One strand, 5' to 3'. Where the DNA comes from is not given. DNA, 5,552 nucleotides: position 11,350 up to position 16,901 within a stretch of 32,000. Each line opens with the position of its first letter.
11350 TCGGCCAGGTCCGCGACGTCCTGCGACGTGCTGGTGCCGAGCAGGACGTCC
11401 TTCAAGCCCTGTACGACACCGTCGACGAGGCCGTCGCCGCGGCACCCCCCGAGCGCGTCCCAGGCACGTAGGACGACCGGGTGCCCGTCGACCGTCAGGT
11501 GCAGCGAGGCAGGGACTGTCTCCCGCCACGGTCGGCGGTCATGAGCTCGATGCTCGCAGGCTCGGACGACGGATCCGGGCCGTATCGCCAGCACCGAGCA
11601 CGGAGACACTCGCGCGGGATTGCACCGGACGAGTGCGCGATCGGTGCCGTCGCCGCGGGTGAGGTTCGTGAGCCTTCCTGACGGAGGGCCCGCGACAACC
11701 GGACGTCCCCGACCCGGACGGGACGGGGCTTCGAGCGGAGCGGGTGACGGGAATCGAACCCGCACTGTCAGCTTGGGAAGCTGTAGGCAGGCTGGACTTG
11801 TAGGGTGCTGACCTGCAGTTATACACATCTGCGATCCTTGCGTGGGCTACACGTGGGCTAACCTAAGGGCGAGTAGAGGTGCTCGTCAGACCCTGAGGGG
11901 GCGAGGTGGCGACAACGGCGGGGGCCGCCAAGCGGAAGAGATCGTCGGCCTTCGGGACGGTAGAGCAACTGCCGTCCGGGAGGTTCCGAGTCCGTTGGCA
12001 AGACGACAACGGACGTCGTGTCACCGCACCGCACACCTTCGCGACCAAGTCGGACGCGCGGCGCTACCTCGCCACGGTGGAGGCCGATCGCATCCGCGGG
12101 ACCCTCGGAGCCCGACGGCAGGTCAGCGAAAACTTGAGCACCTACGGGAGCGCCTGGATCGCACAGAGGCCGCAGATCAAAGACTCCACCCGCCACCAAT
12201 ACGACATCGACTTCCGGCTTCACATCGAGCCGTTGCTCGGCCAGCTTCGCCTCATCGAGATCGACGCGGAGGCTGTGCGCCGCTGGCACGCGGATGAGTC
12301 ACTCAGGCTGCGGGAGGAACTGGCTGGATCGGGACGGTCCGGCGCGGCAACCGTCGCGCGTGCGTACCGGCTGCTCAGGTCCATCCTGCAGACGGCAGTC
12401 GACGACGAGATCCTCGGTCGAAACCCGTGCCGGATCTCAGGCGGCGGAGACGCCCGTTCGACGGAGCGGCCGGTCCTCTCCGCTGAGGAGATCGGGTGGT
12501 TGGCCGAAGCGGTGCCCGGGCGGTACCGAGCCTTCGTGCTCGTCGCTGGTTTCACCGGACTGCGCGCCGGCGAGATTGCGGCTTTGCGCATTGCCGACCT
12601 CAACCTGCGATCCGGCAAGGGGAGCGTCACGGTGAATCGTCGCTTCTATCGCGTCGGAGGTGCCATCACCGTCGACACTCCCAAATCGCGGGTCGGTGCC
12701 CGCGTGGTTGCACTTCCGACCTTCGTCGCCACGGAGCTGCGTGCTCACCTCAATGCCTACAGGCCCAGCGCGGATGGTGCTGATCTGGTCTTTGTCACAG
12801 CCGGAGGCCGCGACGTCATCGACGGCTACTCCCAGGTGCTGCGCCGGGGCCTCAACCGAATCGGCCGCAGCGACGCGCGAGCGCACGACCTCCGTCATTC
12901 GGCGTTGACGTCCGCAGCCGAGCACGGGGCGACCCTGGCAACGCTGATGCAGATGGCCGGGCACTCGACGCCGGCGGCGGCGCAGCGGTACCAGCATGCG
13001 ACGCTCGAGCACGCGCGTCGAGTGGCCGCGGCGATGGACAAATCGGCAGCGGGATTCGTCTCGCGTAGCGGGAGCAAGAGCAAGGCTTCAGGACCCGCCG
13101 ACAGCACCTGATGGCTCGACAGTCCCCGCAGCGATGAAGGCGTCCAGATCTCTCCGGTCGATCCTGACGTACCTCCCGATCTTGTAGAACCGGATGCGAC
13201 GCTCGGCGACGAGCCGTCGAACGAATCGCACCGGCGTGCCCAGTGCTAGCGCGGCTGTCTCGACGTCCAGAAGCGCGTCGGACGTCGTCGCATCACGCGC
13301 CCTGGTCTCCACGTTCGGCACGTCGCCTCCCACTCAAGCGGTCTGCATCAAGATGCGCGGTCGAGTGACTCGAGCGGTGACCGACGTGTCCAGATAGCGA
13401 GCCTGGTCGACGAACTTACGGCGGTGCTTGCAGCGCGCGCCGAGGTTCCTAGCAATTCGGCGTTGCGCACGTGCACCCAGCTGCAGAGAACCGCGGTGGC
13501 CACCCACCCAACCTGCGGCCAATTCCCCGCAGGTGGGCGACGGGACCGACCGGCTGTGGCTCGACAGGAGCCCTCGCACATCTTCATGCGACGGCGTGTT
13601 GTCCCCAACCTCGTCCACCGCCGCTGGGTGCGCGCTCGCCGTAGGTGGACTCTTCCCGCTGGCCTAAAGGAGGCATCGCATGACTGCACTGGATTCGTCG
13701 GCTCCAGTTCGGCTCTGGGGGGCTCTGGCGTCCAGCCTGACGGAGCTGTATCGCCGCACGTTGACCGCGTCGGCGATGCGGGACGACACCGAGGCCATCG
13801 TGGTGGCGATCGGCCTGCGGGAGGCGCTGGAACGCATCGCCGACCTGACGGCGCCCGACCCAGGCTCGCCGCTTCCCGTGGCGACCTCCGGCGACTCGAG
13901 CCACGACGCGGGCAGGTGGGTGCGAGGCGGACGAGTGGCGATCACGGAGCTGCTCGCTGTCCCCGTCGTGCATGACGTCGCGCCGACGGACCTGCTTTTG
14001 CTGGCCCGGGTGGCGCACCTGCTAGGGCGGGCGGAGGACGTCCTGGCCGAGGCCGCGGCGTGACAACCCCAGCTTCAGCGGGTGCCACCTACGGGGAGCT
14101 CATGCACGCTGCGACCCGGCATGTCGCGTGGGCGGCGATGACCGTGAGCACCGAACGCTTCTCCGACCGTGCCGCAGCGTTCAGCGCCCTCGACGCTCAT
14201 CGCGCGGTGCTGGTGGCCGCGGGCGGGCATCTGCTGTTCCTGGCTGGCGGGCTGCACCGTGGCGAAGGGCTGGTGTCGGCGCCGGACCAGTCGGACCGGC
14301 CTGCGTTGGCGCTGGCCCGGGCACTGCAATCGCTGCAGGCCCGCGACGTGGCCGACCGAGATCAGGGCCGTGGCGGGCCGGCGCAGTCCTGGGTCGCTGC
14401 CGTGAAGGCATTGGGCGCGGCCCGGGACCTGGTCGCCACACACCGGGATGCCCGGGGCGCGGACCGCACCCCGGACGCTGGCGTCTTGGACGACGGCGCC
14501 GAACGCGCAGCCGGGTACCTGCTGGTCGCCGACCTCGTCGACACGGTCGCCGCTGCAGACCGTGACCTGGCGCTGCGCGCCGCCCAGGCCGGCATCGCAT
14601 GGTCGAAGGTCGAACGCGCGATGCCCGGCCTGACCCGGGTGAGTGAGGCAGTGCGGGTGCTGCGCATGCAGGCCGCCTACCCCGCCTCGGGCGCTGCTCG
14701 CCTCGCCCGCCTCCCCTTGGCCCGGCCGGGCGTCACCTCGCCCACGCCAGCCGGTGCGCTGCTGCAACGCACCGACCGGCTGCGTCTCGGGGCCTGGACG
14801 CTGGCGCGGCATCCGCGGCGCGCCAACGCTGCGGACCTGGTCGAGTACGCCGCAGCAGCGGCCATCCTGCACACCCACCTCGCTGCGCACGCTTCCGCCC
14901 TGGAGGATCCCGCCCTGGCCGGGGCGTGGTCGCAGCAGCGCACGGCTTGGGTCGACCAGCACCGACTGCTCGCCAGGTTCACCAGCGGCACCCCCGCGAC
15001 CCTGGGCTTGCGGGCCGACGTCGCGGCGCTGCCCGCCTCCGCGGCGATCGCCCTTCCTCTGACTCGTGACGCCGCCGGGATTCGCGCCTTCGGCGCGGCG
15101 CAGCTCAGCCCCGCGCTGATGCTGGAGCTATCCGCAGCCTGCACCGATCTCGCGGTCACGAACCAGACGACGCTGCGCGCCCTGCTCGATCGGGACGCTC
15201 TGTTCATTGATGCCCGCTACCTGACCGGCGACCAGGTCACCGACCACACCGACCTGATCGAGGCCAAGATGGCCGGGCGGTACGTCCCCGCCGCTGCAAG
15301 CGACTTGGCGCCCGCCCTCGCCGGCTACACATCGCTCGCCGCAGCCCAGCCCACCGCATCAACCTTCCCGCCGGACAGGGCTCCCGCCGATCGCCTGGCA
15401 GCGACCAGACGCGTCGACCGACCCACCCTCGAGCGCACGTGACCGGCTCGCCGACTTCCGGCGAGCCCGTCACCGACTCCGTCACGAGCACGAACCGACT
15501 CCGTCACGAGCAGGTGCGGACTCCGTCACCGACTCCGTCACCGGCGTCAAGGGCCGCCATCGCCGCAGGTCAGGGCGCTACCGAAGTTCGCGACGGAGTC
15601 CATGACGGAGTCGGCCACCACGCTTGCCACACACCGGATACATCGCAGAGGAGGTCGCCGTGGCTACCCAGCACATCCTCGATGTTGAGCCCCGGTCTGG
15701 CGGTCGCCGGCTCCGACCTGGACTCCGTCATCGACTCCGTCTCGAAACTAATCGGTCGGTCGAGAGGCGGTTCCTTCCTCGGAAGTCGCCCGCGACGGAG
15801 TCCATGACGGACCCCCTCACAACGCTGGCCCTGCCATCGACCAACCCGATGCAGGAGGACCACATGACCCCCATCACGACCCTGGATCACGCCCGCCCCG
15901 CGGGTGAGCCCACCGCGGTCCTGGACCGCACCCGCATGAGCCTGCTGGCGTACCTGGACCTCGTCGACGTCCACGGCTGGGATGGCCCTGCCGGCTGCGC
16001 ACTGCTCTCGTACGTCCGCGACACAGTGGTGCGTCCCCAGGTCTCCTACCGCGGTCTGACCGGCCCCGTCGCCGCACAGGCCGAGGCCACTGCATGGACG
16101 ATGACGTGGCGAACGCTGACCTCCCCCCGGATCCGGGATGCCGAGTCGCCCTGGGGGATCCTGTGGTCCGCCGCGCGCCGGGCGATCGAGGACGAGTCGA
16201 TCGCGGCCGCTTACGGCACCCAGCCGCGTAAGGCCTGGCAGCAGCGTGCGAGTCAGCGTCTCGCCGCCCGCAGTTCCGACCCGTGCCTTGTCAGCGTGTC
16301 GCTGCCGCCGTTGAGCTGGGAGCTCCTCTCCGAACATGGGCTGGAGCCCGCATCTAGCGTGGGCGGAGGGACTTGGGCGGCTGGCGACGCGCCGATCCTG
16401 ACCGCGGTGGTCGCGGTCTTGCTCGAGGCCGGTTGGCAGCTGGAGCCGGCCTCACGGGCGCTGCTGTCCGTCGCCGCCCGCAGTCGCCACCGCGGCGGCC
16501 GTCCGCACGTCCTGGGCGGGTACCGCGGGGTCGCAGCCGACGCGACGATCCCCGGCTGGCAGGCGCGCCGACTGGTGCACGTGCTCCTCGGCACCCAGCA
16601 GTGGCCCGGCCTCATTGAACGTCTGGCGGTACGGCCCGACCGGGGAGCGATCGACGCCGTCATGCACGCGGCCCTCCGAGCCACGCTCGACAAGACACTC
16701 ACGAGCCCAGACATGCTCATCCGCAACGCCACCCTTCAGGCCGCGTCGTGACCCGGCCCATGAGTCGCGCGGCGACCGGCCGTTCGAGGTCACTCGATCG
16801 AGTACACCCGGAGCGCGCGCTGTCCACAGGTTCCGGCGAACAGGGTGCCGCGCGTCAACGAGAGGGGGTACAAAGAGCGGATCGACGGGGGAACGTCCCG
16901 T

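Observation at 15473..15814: Dense, geometrically ordered array of a 10-bp motif (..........) in both orientations, iteron/operator-like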

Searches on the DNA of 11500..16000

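Call 63: search_rna_families(source=window, start=11500, end=16000, threshold=evalue, max_evalue=1)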
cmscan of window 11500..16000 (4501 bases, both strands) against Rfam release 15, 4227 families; matches with E-value up to 1: 0.
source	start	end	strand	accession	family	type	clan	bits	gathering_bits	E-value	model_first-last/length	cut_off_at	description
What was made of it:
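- There is no Rfam match (call 63).
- Tried and rejected: No match (call 63).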

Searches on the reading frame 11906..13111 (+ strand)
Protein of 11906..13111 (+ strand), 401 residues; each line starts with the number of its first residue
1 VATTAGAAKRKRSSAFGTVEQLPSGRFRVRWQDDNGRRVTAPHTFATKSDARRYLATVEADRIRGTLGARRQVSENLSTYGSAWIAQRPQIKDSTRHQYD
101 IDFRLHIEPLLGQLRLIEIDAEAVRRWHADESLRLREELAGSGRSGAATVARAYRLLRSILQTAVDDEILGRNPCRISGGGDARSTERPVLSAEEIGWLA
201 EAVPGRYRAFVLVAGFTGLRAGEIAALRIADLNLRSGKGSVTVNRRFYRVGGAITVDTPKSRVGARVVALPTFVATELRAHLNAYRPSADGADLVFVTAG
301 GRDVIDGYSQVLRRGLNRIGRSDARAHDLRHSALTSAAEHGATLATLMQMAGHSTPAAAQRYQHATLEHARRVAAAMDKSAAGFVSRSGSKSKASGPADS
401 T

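Call 8: search_protein_families(library=pfam, proteins=[window:11906-13111:+], max_evalue=0.01)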
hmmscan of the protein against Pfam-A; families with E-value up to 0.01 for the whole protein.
window:11906-13111:+ (401 aa): 2 families
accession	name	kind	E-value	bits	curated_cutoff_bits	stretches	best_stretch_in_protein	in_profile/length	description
PF00589.27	Phage_integrase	-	1.8e-16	60.8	27.1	1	199-367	11-170/172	Phage integrase family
PF14659.12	Phage_int_SAM_3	-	3.8e-05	24.2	22.6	1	83-128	8-54/58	Phage integrase, N-terminal SAM-like domain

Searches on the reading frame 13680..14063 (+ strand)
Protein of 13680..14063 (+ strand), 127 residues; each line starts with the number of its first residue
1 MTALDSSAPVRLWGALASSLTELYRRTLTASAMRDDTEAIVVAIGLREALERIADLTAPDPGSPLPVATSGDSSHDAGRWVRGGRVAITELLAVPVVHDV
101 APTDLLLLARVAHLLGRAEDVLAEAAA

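Call 8: search_protein_families(library=pfam, proteins=[window:13680-14063:+], max_evalue=0.01)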
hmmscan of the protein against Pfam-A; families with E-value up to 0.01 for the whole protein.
window:13680-14063:+ (127 aa): 0 families

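Call 13: search_protein_families(library=ncbifam, proteins=[window:13680-14063:+], max_evalue=0.1)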
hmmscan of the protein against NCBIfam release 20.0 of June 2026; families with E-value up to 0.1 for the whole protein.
window:13680-14063:+ (127 aa): 0 families

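Call 14: search_protein_families(library=phrogs, proteins=[window:13680-14063:+], max_evalue=0.1)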
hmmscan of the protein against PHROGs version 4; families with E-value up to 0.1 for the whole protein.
window:13680-14063:+ (127 aa): 0 families
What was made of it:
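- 13680..14063 (+): Orphan 127-aa gene, first gene of the upstream two-gene operon. No Pfam, NCBIfam or PHROG hit (calls 8, 13, 14).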

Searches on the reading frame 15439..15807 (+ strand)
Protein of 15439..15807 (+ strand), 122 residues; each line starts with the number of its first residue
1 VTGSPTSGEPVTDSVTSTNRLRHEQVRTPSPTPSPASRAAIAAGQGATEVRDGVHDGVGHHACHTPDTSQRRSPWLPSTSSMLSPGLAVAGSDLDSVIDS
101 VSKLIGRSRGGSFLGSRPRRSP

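Call 13: search_protein_families(library=ncbifam, proteins=[window:15439-15807:+], max_evalue=0.1)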
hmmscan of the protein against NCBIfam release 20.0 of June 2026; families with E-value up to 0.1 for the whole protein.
window:15439-15807:+ (122 aa): 0 families

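Call 14: search_protein_families(library=phrogs, proteins=[window:15439-15807:+], max_evalue=0.1)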
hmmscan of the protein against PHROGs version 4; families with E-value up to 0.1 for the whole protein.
window:15439-15807:+ (122 aa): 0 families

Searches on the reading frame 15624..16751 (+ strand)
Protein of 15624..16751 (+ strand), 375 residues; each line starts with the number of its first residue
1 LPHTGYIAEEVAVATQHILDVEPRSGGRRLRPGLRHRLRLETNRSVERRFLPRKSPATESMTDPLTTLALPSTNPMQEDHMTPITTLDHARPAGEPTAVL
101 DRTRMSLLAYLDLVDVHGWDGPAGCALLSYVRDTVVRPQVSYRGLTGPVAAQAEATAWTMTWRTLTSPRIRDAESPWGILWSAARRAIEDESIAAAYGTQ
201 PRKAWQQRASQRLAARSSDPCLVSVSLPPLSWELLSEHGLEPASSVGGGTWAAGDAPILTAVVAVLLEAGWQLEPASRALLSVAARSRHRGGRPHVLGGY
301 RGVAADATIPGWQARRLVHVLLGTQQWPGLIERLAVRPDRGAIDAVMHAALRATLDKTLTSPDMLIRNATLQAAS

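Call 8: search_protein_families(library=pfam, proteins=[window:15624-16751:+], max_evalue=0.01)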
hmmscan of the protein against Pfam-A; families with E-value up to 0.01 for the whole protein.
window:15624-16751:+ (375 aa): 0 families

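Call 13: search_protein_families(library=ncbifam, proteins=[window:15660-16751:+], max_evalue=0.1)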
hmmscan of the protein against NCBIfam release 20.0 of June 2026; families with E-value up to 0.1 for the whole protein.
window:15660-16751:+ (363 aa): 0 families

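Call 14: search_protein_families(library=phrogs, proteins=[window:15660-16751:+], max_evalue=0.1)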
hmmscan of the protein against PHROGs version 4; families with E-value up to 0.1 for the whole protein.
window:15660-16751:+ (363 aa): 0 families
